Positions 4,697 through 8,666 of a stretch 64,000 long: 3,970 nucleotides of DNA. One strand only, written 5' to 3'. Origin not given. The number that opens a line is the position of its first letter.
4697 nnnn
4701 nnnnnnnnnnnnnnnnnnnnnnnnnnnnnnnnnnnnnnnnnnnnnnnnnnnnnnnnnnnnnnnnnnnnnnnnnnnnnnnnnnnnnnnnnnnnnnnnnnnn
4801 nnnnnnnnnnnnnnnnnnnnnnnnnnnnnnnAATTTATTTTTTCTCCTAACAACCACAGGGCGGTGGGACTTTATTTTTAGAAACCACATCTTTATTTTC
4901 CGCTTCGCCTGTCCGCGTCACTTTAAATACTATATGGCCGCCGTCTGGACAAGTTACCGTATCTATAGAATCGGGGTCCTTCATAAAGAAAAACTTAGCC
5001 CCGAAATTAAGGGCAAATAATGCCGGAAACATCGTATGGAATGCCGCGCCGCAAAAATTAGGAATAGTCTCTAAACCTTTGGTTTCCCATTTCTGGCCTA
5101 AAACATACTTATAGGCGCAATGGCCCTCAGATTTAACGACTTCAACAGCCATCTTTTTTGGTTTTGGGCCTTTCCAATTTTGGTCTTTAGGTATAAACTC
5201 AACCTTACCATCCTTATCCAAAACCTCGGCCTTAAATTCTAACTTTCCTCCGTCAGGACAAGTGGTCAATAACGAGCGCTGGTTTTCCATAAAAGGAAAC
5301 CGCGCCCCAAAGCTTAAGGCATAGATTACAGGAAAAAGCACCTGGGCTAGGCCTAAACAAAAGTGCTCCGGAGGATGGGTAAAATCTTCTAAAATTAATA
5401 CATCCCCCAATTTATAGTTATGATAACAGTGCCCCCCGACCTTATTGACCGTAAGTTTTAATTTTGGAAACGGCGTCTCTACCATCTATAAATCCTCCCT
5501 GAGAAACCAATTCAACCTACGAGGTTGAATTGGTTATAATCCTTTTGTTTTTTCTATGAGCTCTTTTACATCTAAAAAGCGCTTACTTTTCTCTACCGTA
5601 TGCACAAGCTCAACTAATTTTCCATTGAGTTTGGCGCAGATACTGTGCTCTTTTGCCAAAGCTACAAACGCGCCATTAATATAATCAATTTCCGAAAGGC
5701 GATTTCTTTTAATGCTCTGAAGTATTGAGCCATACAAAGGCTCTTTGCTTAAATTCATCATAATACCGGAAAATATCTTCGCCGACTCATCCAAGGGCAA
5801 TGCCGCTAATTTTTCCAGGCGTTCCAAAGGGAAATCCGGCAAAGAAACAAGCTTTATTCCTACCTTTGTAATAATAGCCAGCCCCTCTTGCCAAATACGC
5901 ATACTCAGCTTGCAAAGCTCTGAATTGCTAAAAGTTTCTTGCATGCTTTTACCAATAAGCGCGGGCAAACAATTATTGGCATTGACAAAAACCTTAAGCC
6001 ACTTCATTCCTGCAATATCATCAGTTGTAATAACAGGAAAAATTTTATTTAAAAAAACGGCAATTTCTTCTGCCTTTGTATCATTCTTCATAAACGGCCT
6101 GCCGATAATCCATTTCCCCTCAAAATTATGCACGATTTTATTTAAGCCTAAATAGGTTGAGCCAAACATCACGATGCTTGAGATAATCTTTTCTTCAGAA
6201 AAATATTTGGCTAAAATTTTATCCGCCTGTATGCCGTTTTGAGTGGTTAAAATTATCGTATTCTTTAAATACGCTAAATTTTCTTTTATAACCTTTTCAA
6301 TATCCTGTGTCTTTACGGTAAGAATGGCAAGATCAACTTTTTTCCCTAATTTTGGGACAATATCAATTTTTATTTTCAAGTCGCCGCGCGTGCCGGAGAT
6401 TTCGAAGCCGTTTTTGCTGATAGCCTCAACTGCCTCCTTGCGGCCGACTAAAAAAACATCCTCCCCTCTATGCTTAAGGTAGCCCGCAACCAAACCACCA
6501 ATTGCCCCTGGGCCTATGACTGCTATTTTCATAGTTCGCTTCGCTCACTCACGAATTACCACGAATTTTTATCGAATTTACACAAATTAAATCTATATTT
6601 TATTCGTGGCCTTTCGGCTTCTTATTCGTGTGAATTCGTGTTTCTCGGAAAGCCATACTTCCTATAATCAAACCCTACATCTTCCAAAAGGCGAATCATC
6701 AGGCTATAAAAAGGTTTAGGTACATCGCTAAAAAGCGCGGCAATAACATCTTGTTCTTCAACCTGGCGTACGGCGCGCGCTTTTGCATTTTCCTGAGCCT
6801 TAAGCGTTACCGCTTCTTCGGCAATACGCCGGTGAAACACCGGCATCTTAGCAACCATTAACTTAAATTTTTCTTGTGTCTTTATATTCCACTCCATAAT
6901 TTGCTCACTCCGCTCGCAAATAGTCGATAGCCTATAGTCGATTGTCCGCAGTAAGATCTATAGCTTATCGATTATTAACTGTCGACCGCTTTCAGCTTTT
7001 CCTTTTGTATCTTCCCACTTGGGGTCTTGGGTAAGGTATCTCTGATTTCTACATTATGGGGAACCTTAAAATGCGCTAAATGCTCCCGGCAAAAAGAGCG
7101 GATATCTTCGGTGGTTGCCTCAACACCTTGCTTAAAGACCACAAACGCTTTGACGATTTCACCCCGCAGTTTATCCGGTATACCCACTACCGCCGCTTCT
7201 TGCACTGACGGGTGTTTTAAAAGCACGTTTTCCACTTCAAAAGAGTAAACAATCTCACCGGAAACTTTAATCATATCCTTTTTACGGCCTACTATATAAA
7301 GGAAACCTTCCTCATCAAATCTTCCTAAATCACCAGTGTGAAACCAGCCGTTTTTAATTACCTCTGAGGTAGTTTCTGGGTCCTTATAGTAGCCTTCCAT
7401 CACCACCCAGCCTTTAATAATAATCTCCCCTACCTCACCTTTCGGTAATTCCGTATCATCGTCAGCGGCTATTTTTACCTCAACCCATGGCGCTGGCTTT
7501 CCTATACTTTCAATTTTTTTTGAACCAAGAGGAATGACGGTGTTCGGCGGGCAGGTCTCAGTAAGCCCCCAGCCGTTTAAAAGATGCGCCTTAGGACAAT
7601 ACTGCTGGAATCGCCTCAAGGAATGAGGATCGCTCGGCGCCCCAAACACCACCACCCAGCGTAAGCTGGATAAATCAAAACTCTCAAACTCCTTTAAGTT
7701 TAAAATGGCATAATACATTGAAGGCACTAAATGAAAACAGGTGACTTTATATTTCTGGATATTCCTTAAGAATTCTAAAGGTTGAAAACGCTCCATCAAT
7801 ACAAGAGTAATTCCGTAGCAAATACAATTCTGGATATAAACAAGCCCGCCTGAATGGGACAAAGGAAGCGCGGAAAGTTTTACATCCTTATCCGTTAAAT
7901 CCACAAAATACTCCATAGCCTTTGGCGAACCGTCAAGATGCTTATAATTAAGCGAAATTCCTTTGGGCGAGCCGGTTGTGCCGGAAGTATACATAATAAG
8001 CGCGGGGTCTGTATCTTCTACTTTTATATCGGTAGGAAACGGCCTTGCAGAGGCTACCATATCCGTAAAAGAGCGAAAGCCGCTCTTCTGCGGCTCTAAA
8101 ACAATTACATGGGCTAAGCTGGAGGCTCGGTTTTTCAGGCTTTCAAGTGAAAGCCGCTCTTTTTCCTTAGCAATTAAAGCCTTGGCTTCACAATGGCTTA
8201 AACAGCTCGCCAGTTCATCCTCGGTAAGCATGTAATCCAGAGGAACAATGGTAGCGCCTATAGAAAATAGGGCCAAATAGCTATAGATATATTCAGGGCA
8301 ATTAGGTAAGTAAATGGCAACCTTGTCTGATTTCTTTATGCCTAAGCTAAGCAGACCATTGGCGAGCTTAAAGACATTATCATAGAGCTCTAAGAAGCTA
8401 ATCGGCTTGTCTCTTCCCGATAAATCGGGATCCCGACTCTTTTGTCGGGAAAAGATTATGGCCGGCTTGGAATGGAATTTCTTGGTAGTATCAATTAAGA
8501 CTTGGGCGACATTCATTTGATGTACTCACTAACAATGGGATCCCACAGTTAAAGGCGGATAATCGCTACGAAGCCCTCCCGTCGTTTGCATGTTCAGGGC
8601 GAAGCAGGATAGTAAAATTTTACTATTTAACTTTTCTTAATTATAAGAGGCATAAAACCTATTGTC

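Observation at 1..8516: Non-housekeeping KS/CLF-type cluster: B12-radical SAM, inactive-KS/active-KS pair, oxidoreductase, acyl-CoA ligase, CPDGG protein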

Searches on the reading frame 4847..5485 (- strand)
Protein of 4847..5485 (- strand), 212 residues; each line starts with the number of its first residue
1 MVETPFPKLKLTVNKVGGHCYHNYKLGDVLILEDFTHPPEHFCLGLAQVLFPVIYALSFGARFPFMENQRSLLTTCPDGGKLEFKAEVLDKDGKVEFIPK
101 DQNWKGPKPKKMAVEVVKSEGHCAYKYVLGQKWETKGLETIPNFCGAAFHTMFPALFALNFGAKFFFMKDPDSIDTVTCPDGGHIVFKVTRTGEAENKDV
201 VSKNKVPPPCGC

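Call 7: search_protein_families(library=pfam, proteins=[window:4847-5485:-], max_evalue=0.01)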
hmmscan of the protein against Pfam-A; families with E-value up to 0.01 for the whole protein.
window:4847-5485:- (212 aa): 0 families

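Call 8: search_protein_families(library=ncbifam, proteins=[window:4847-5485:-], max_evalue=0.01)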
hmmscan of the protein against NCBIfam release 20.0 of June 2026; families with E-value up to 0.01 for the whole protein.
window:4847-5485:- (212 aa): 1 family
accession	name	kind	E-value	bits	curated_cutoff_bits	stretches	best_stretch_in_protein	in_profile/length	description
TIGR04076.1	TIGR04076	subfamily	2.9e-25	88.7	33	2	8-89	3-89/91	TIGR04076 family protein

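Call 20: search_solved_structures(query=window:4847-5485:-, max_evalue=1, show_alignments=2)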
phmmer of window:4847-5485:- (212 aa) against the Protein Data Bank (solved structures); distinct sequences matched with E-value up to 1: 1.
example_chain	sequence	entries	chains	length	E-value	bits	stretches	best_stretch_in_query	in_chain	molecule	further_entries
1tcu_A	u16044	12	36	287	0.81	12.4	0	11-69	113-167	purine-nucleoside phosphorylase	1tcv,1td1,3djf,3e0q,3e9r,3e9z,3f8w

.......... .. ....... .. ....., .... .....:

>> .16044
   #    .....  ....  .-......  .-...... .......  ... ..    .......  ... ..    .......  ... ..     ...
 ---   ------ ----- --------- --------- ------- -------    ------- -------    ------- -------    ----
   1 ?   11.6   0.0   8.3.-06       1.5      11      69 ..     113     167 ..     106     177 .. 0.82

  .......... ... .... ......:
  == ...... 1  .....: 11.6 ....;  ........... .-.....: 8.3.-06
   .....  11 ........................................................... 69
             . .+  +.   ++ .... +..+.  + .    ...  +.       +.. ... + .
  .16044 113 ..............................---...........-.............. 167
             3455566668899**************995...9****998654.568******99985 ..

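Call 45: find_homologous_proteins(query=window:4847-5485:-, max_evalue=0.001)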
Query window:4847-5485:- (212 aa): 806 proteins with E <= 0.001 among 909 candidates; the best 120 are listed.
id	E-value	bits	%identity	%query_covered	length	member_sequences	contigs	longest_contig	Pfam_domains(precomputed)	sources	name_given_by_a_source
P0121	2.8e-140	483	96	100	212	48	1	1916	-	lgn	-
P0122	3.7e-113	395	84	93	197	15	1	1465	-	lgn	-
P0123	2.0e-111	389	82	92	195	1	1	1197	-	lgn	-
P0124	7.9e-110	384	82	93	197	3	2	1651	-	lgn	-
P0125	2.0e-109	382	83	92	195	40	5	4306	-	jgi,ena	-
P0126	1.5e-106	373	79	93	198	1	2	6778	-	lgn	-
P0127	1.4e-105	370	77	93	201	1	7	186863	-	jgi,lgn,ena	jgi:uncharacterized repeat protein (TIGR04076 family)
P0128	2.7e-105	369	78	93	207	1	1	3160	-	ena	-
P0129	3.4e-105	369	80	92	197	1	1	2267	-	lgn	-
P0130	3.8e-105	368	78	93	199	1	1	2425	-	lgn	-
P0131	1.1e-104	367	79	93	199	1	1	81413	-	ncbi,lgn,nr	ncbi:MAG: TIGR04076 family protein [Candidatus Omnitrophota bacterium]|nr:TIGR04076 family protein [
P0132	1.7e-104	366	78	91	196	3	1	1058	-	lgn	-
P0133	2.0e-104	366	81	91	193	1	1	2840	-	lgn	-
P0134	4.0e-104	365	75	94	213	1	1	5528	-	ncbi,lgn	-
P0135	6.1e-104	365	78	92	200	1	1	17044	-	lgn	-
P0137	2.5e-103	363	77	93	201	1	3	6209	-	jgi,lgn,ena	jgi:uncharacterized repeat protein (TIGR04076 family)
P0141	2.5e-102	359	77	92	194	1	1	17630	-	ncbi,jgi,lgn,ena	ncbi:MAG: TIGR04076 family protein [Candidatus Omnitrophota bacterium]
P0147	1.6e-101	357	79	91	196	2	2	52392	-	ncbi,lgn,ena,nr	ncbi:MAG: TIGR04076 family protein [Candidatus Omnitrophica bacterium]|nr:TIGR04076 family protein [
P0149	1.8e-101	356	78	91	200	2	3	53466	-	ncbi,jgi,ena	ncbi:MAG: TIGR04076 family protein [Candidatus Omnitrophota bacterium]|jgi:uncharacterized repeat pr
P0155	6.0e-101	355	75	94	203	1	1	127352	-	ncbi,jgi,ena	ncbi:MAG: TIGR04076 family protein [Candidatus Omnitrophota bacterium]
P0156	7.6e-101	354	71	95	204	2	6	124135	-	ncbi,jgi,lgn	jgi:uncharacterized repeat protein (TIGR04076 family)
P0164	3.6e-100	352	77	92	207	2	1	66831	-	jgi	jgi:uncharacterized repeat protein (TIGR04076 family)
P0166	3.8e-100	352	75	90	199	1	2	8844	-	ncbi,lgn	ncbi:MAG: TIGR04076 family protein [Deltaproteobacteria bacterium]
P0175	7.7e-100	351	77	91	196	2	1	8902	-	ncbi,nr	ncbi:MAG: TIGR04076 family protein [Candidatus Omnitrophota bacterium]|nr:TIGR04076 family protein [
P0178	1.1e-99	351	74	92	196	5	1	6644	-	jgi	jgi:uncharacterized repeat protein (TIGR04076 family)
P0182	1.5e-99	350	74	93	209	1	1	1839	-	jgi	jgi:uncharacterized repeat protein (TIGR04076 family)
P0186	2.0e-99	350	75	92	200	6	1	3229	-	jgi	jgi:uncharacterized repeat protein (TIGR04076 family)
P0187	2.1e-99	350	75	93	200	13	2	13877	-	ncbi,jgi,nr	ncbi:MAG: TIGR04076 family protein [Candidatus Omnitrophica bacterium]|jgi:uncharacterized repeat pr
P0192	2.9e-99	349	76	92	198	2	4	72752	-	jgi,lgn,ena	jgi:uncharacterized repeat protein (TIGR04076 family)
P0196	3.5e-99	349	76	90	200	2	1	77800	-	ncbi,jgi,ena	ncbi:MAG: TIGR04076 family protein [Candidatus Omnitrophota bacterium]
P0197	4.3e-99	349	74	93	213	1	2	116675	-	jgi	jgi:uncharacterized repeat protein (TIGR04076 family)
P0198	4.6e-99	349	75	92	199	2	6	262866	-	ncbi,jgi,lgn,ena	jgi:uncharacterized repeat protein (TIGR04076 family)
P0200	5.2e-99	348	76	91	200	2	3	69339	-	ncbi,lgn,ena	ncbi:MAG: TIGR04076 family protein [Candidatus Omnitrophota bacterium]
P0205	7.4e-99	348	75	93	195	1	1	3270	-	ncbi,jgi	jgi:uncharacterized repeat protein (TIGR04076 family)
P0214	1.2e-98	347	75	92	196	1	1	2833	-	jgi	jgi:uncharacterized repeat protein (TIGR04076 family)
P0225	2.1e-98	346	75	93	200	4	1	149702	-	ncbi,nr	ncbi:MAG: TIGR04076 family protein [Candidatus Omnitrophica bacterium]|nr:TIGR04076 family protein [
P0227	2.3e-98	346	74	93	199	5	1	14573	-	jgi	jgi:uncharacterized repeat protein (TIGR04076 family)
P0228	2.3e-98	346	77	91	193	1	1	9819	-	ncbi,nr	ncbi:MAG: TIGR04076 family protein [Candidatus Omnitrophota bacterium]|nr:TIGR04076 family protein [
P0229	2.4e-98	346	74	93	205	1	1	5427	-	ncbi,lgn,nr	ncbi:MAG: TIGR04076 family protein [Candidatus Omnitrophota bacterium]|nr:TIGR04076 family protein [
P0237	4.1e-98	345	75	91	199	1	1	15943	-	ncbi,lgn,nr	ncbi:MAG: TIGR04076 family protein [Candidatus Omnitrophica bacterium]|nr:TIGR04076 family protein [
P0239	4.1e-98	345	74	93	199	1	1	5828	-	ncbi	ncbi:MAG: TIGR04076 family protein [Candidatus Omnitrophota bacterium]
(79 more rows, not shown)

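Call 54: predict_structure(alignment_id=A3)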
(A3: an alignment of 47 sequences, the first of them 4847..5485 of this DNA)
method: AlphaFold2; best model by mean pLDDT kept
length: 212 residues; sequences in the alignment: 47
mean_pLDDT: 84.3   pTM: 0.81
mean pLDDT of the five models: 84.3, 83.7, 78.9, 73.2, 67.0
residues with pLDDT >= 90: 121; 70-90: 60; 50-70: 13; < 50: 18
segments of 3 or more residues with pLDDT < 50: 195-212
pLDDT, mean of each block of 10 residues (from residue 1): 78 87 87 73 80 93 96 86 92 94 93 94 90 95 91 94 92 86 86 55 38 38
secondary structure, 60 per line:
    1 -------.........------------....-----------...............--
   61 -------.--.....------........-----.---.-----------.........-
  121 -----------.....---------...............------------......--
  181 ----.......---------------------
elements in order: E8-16 E29-32 H44-58 E71-75 E82-89 E111-119 E132-136 H146-160 E173-178 E185-191

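Call 85: fold_search(model_id=the predicted structure, library=pdb)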
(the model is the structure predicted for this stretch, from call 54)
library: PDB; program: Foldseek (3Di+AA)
matches with E <= 10: 57; with E <= 0.001: 0
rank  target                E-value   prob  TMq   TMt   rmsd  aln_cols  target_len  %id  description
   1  3qjj_B                2.2e-01  0.02  0.10  0.09  15.9       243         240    9  One RAMP protein binding different RNA substrates (released 2012-02-08)
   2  3qjj_A                5.9e-01  0.01  0.11  0.10  15.4       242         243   10  One RAMP protein binding different RNA substrates (released 2012-02-08)
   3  3on5_B                7.1e-01  0.21  0.24  0.17  12.9       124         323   15  Crystal structure of a xanthine dehydrogenase (BH1974) from Bacillus halodurans at 2.80 A resolution (released 2010-09-15)
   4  6myd_A                1.8e+00  0.02  0.13  0.17  12.6       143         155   10  Structure of zebrafish TRAF6 in complex with STING CTT (released 2019-05-01)
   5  1ou8_A                2.1e+00  0.04  0.16  0.23   8.8       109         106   10  structure of an AAA+ protease delivery protein in complex with a peptide degradation tag (released 2003-09-23)
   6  3qrq_A                3.1e+00  0.01  0.13  0.13  14.5       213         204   10  Structure of Thermus Thermophilus Cse3 bound to an RNA representing a pre-cleavage complex (released 2011-05-25)
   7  3tc9_B                3.3e+00  0.02  0.12  0.07  14.1        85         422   16  Crystal structure of an auxiliary nutrient binding protein (BT_3476) from Bacteroides thetaiotaomicron VPI-5482 at 2.2 (released 2011-09-21)
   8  7rnj_H                3.3e+00  0.01  0.12  0.13  17.4       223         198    7  S2P6 Fab fragment bound to the SARS-CoV/SARS-CoV-2 spike stem helix peptide (released 2021-08-11)
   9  1r3f                  3.5e+00  0.02  0.13  0.10  12.3        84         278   12  Crystal Structure of tRNA Pseudouridine Synthase TruB and Its RNA Complex: RNA-protein Recognition Through a Combination (released 2003-11-04)
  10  1ox9_A                3.7e+00  0.03  0.15  0.23   8.9       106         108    8  Crystal structure of SspB-ssrA complex (released 2003-08-26)
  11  4k8u_B                3.7e+00  0.02  0.15  0.18  15.5       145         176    9  Crystal structure of TRAF4 TRAF domain (released 2014-01-15)
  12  1l4z_A                3.7e+00  0.01  0.10  0.09  11.7        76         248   12  X-RAY CRYSTAL STRUCTURE OF THE COMPLEX OF MICROPLASMINOGEN WITH ALPHA DOMAIN OF STREPTOKINASE IN THE PRESENCE CADMIUM  (released 2002-12-11)
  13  4o3t_A                3.7e+00  0.01  0.09  0.09  11.1        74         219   15  Zymogen HGF-beta/MET with Zymogen Activator Peptide ZAP.14 (released 2014-06-04)
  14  8otz_XL               4.2e+00  0.01  0.12  0.14  16.5       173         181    9  48-nm repeat of the native axonemal doublet microtubule from bovine sperm (released 2023-11-22)
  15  1vpm_C                4.4e+00  0.02  0.07  0.10   8.5        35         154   17  Crystal structure of Acyl-CoA hydrolase (NP_241664.1) from Bacillus halodurans at 1.66 A resolution (released 2004-12-14)
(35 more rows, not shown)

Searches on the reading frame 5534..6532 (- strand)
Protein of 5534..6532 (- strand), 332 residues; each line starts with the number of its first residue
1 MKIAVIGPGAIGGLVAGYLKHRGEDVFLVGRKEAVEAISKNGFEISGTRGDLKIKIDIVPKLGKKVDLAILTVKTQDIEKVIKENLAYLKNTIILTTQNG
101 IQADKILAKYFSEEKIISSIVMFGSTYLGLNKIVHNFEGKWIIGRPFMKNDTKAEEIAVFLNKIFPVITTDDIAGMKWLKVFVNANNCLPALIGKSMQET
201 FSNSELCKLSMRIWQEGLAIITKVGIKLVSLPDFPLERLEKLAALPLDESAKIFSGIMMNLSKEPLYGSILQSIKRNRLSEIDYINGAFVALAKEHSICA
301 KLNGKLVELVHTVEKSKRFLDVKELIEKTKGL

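Call 7: search_protein_families(library=pfam, proteins=[window:5534-6532:-], max_evalue=0.01)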
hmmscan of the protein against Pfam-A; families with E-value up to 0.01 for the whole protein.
window:5534-6532:- (332 aa): 6 families
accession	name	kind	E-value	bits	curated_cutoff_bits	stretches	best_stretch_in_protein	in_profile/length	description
PF02558.23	ApbA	-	1.7e-31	109.3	22.2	1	3-145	1-147/150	Ketopantoate reductase PanE/ApbA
PF08546.17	ApbA_C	-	1.6e-17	64.5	22.7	1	172-314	1-125/125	Ketopantoate reductase PanE/ApbA C terminal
PF03807.23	F420_oxidored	-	7.4e-05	23.7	21.6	1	2-100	1-94/94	NADP oxidoreductase coenzyme F420-dependent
PF01210.29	NAD_Gly3P_dh_N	-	0.00019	21.9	23.1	1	2-105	1-110/158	NAD-dependent glycerol-3-phosphate dehydrogenase N-terminus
PF02153.23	PDH_N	-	0.0019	18.1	26.5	1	16-155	2-138/154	Prephenate dehydrogenase, nucleotide-binding domain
PF00070.33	Pyr_redox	-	0.0038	18.2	22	0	2-35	1-34/82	Pyridine nucleotide-disulphide oxidoreductase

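Call 8: search_protein_families(library=ncbifam, proteins=[window:5534-6532:-], max_evalue=0.01)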
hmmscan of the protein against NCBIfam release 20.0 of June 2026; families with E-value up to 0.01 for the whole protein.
window:5534-6532:- (332 aa): 22 families
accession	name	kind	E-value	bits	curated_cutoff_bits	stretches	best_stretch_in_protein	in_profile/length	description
TIGR00745.1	apbA_panE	subfamily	1.5e-49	168.9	141.35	1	2-316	1-304/305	2-dehydropantoate 2-reductase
NF006083.0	PRK08229.1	equivalog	7e-39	133.7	371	1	1-319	3-322/341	2-dehydropantoate 2-reductase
NF005092.1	PRK06522.2-3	equivalog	7.9e-37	127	500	2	1-231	1-232/296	2-dehydropantoate 2-reductase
NF005088.0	PRK06522.1-2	subfamily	2.4e-30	105.7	371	2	1-228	1-234/308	2-dehydropantoate 2-reductase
NF005091.0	PRK06522.2-2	equivalog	6.9e-30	104.3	252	1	1-316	2-299/302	2-dehydropantoate 2-reductase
NF005087.0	PRK06522.1-1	equivalog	6.4e-25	87.8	351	2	1-191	1-188/296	2-dehydropantoate 2-reductase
NF005089.0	PRK06522.1-4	subfamily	1.5e-22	80.4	223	2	1-101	1-104/326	2-dehydropantoate 2-reductase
NF005093.0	PRK06522.2-4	equivalog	8.6e-21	74.6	308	1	1-195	4-201/304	2-dehydropantoate 2-reductase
NF009541.0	PRK12921.1-1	equivalog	1.2e-17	64.1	338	1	2-255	7-251/297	oxidoreductase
NF005094.0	PRK06522.2-5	equivalog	8.3e-16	58.2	382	1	1-136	1-139/307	2-dehydropantoate 2-reductase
NF004887.0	PRK06249.1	equivalog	3.6e-15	56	360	1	1-218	6-235/316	putative 2-dehydropantoate 2-reductase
NF009542.0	PRK12921.1-4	equivalog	2.2e-14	53.4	288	1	1-228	2-216/286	oxidoreductase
NF009543.0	PRK12921.1-5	equivalog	4.1e-13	49.2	339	2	1-152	1-155/305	oxidoreductase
NF004311.0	PRK05708.1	equivalog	8.3e-10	38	378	1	2-185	4-189/305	putative 2-dehydropantoate 2-reductase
NF005090.0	PRK06522.2-1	equivalog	7.1e-08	32.1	496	1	1-221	3-224/296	2-dehydropantoate 2-reductase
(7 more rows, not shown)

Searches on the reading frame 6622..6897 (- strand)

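Call 7: search_protein_families(library=pfam, proteins=[window:6622-6897:-], max_evalue=0.01)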
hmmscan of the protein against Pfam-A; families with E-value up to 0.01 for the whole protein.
window:6622-6897:- (91 aa): 1 family
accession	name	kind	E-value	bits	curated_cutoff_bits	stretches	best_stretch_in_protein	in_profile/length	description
PF11084.13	DUF2621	-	0.00075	19.9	27.7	1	3-81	57-135/139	Protein of unknown function (DUF2621)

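Call 8: search_protein_families(library=ncbifam, proteins=[window:6622-6897:-], max_evalue=0.01)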
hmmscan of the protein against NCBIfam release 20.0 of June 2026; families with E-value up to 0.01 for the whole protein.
window:6622-6897:- (91 aa): 1 family
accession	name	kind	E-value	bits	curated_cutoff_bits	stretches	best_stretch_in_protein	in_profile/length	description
NF008002.0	PRK10727.1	equivalog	0.0044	16.2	557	1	30-77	41-87/341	HTH-type transcriptional regulator GalR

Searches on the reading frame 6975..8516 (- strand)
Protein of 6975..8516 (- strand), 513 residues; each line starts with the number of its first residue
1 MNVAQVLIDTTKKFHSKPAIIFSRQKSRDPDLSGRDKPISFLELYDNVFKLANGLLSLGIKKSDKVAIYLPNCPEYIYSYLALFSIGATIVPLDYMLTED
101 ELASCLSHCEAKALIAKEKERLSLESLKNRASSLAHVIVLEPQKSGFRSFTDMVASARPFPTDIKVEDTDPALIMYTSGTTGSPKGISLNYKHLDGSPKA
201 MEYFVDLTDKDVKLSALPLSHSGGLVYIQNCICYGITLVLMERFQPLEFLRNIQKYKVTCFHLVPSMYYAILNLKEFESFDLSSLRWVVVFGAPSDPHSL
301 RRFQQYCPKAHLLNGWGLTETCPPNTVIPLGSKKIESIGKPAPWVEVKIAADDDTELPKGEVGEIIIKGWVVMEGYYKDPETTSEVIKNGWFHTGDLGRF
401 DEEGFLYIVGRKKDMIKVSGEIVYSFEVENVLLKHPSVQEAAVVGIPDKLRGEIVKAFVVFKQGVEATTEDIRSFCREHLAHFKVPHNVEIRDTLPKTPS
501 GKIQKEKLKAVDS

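Call 7: search_protein_families(library=pfam, proteins=[window:6975-8516:-], max_evalue=0.01)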
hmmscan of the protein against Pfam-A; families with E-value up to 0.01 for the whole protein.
window:6975-8516:- (513 aa): 2 families
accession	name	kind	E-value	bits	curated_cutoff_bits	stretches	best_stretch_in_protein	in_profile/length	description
PF00501.34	AMP-binding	-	3.4e-87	293.2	29.9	1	12-377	6-384/384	AMP-binding enzyme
PF13193.12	AMP-binding_C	-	3.3e-26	92.5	24.5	1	427-502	1-76/76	AMP-binding enzyme C-terminal domain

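Call 8: search_protein_families(library=ncbifam, proteins=[window:6975-8516:-], max_evalue=0.01)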
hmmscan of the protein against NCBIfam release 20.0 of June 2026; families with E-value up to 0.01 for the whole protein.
window:6975-8516:- (513 aa): 108 families (the best 25 are shown)
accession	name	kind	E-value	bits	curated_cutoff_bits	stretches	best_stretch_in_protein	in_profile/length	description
NF004837.0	PRK06187.1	subfamily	1.3e-139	465.8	476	1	5-510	12-520/531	long-chain-fatty-acid--CoA ligase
NF006182.0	PRK08316.1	subfamily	2.6e-114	382.6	663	1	24-509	19-514/523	fatty acyl-CoA synthetase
NF005307.0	PRK06839.1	equivalog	2.4e-101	339.8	748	1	38-509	27-490/496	o-succinylbenzoate--CoA ligase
NF009233.0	PRK12583.1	subfamily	2.6e-101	339.8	832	1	5-509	22-547/558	fatty acid CoA ligase family protein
NF005947.1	PRK08008.1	equivalog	7.1e-99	331.7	651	1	31-509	30-518/518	crotonobetaine/carnitine-CoA ligase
NF002966.0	PRK03640.1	equivalog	1.6e-96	323.8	556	1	35-510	24-478/483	o-succinylbenzoate--CoA ligase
NF005801.1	PRK07656.1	equivalog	2.8e-96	323.1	657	1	31-509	19-500/500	FadD3 family acyl-CoA ligase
NF006181.0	PRK08314.1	subfamily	8.9e-96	321.3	705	2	146-509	182-551/563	long-chain-fatty-acid--CoA ligase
NF052269.1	Staph_lig_FadD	equivalog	6.2e-94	315.1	650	1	39-510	28-491/499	long-chain-fatty-acid--CoA ligase FadD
NF004797.0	PRK06145.1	equivalog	1.4e-92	310.6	850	1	21-509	10-492/499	acyl-CoA synthetase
NF005857.1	PRK07786.1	exception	2.5e-91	306.7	733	1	38-509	34-509/513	fatty-acid--CoA ligase FadD5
NF004114.0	PRK05605.1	equivalog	3.1e-91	306.4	766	2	161-509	213-566/575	long-chain-fatty-acid--CoA ligase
NF005220.0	PRK06710.1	equivalog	1.3e-89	300.8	1116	2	168-507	205-548/563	long-chain-fatty-acid--CoA ligase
NF005676.0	PRK07470.1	equivalog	2.8e-88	296.9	774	1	1-510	20-527/544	acyl-CoA synthetase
NF005702.0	PRK07514.1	subfamily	4.2e-85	286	558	1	37-509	28-497/506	malonyl-CoA synthase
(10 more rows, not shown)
